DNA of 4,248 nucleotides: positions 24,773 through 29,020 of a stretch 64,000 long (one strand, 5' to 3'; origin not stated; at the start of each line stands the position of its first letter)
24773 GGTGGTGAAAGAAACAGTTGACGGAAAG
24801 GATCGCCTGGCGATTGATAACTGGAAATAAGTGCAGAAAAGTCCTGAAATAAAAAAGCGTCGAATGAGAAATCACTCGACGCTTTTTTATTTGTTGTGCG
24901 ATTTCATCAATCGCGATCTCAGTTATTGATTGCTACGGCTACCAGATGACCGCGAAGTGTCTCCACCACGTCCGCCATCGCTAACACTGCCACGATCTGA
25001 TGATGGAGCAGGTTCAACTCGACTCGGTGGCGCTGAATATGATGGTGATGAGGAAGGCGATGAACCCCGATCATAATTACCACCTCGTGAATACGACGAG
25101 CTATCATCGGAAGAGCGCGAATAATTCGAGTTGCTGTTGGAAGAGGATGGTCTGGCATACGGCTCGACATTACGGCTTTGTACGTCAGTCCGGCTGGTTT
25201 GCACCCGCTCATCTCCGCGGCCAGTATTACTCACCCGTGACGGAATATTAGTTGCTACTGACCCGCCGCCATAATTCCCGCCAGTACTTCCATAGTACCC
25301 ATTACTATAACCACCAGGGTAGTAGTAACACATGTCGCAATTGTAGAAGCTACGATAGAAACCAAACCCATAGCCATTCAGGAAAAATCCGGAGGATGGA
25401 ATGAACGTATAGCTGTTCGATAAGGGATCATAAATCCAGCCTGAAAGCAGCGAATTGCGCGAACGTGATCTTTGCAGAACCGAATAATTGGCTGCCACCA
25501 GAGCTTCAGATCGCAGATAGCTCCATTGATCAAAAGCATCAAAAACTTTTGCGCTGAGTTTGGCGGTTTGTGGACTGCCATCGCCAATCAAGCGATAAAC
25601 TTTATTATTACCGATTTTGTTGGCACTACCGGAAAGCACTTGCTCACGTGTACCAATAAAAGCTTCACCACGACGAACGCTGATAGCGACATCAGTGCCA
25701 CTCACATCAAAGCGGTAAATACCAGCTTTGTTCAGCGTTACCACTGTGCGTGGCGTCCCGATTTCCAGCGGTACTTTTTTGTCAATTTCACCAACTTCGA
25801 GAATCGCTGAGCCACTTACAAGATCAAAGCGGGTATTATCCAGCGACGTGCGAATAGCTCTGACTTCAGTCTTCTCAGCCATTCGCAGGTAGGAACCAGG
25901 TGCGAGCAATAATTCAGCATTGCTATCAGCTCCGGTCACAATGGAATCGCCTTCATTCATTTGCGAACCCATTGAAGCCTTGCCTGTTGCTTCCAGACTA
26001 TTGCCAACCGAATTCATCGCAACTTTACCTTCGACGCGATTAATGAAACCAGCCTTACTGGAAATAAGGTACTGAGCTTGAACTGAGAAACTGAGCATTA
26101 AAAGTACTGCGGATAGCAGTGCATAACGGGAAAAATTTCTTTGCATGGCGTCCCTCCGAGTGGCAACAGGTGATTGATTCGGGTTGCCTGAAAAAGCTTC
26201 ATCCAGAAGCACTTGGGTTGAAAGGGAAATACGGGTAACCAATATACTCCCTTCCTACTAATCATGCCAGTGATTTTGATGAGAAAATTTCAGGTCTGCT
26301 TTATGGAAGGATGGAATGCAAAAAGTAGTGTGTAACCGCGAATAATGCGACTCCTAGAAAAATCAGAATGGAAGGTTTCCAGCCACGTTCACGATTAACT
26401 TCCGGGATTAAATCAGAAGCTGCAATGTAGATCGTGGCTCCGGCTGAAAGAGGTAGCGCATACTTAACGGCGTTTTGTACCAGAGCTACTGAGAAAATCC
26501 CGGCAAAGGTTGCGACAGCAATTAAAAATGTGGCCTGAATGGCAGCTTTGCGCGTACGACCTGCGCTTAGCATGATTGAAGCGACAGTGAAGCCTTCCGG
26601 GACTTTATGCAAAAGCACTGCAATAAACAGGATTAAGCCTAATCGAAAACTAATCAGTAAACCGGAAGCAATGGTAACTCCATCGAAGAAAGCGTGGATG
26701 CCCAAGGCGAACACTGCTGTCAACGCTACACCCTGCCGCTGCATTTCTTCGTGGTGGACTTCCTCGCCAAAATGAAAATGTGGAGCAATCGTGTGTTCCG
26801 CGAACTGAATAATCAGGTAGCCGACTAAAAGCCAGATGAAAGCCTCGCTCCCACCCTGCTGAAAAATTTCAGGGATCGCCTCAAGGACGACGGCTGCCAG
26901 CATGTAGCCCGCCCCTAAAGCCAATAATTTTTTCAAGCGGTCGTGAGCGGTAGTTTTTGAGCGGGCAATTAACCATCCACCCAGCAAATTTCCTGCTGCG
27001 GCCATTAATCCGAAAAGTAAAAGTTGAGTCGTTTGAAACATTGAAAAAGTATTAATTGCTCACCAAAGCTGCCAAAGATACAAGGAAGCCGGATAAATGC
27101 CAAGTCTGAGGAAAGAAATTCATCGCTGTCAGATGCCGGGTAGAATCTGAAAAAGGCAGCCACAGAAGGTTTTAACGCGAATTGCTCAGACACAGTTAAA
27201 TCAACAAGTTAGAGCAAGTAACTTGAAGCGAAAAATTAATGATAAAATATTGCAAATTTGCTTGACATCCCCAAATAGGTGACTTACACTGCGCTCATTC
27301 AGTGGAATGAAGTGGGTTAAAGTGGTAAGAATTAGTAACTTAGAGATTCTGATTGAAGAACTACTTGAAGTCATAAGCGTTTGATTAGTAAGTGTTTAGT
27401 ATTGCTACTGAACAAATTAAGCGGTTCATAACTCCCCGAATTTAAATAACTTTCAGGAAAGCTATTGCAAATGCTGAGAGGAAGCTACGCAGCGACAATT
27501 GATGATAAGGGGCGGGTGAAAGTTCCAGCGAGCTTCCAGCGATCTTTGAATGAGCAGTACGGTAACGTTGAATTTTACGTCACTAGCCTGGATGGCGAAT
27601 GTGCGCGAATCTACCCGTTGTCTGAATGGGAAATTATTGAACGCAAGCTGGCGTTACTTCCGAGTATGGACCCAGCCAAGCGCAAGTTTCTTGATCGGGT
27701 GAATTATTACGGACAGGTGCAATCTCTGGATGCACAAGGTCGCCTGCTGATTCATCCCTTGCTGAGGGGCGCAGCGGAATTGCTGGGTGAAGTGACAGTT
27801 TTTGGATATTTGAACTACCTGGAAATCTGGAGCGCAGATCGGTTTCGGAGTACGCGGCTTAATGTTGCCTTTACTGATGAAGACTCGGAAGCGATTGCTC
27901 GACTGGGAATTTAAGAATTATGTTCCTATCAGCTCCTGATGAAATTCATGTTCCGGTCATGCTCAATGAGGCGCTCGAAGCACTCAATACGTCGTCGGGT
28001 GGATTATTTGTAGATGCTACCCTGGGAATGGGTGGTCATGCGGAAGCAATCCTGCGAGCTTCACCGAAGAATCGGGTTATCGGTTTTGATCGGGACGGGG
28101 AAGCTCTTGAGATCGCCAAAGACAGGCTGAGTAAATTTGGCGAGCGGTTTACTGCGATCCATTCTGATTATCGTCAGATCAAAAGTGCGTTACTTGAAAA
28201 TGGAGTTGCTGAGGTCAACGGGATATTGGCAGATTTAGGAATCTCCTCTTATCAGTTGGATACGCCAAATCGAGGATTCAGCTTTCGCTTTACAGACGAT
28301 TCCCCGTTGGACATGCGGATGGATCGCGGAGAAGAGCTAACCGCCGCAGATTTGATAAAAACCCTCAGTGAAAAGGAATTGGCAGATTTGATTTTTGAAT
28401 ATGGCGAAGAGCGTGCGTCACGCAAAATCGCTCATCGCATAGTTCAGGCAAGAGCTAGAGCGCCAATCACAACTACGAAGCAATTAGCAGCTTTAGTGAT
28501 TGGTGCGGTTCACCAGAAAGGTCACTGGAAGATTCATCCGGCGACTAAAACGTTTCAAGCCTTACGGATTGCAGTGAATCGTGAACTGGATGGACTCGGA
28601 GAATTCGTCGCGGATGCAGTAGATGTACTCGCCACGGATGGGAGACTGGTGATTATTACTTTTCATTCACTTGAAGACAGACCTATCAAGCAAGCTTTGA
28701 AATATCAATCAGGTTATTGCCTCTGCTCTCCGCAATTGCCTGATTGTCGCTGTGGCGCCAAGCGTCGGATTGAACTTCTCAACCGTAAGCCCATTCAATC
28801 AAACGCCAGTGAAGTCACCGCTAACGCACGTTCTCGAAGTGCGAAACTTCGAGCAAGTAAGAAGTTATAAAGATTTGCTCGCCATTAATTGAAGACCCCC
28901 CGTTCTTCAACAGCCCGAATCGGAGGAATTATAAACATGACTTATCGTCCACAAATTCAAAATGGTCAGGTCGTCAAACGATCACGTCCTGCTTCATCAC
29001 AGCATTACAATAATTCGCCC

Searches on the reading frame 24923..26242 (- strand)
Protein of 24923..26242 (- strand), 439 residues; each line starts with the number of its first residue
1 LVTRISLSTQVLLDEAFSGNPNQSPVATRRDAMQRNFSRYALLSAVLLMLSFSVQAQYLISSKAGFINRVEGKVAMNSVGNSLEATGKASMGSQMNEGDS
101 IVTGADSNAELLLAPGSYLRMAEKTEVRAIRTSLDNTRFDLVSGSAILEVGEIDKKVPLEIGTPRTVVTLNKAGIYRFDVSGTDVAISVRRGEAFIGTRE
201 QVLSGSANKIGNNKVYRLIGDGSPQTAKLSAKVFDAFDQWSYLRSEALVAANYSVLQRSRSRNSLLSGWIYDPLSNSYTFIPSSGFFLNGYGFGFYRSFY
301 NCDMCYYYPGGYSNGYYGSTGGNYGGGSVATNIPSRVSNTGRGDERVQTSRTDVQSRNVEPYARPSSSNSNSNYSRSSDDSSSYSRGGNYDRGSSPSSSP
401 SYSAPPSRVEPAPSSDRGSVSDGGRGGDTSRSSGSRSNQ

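Call 66: search_protein_families(library=pfam, proteins=[window:24923-26242:-], max_evalue=0.000001)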
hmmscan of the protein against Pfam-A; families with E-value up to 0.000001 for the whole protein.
window:24923-26242:- (439 aa): 1 family
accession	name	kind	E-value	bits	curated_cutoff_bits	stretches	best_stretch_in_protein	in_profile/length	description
PF04773.18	FecR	-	2.6e-10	41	24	1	99-193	1-95/97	FecR protein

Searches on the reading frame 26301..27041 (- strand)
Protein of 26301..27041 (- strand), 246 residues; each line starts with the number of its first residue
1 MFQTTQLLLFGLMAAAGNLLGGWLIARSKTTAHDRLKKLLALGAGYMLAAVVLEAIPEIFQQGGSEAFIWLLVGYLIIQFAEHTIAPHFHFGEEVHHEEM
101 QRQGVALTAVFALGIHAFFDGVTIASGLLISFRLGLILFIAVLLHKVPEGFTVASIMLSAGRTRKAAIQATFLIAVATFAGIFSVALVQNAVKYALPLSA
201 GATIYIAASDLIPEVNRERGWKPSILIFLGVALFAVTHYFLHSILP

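Call 66: search_protein_families(library=pfam, proteins=[window:26301-27041:-], max_evalue=0.000001)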
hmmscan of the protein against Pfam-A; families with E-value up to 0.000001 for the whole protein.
window:26301-27041:- (246 aa): 1 family
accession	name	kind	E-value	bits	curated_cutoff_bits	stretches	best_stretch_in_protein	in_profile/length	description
PF02535.28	Zip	-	2.6e-26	93.1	35.1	1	96-236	168-321/323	ZIP Zinc transporter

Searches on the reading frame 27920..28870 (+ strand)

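Call 66: search_protein_families(library=pfam, proteins=[window:27920-28870:+], max_evalue=0.000001)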
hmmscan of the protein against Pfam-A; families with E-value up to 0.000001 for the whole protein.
window:27920-28870:+ (316 aa): 1 family
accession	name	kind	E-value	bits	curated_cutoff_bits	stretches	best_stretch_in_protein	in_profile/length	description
PF01795.25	Methyltransf_5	-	1.1e-111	373.6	27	1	9-315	3-308/309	MraW methylase family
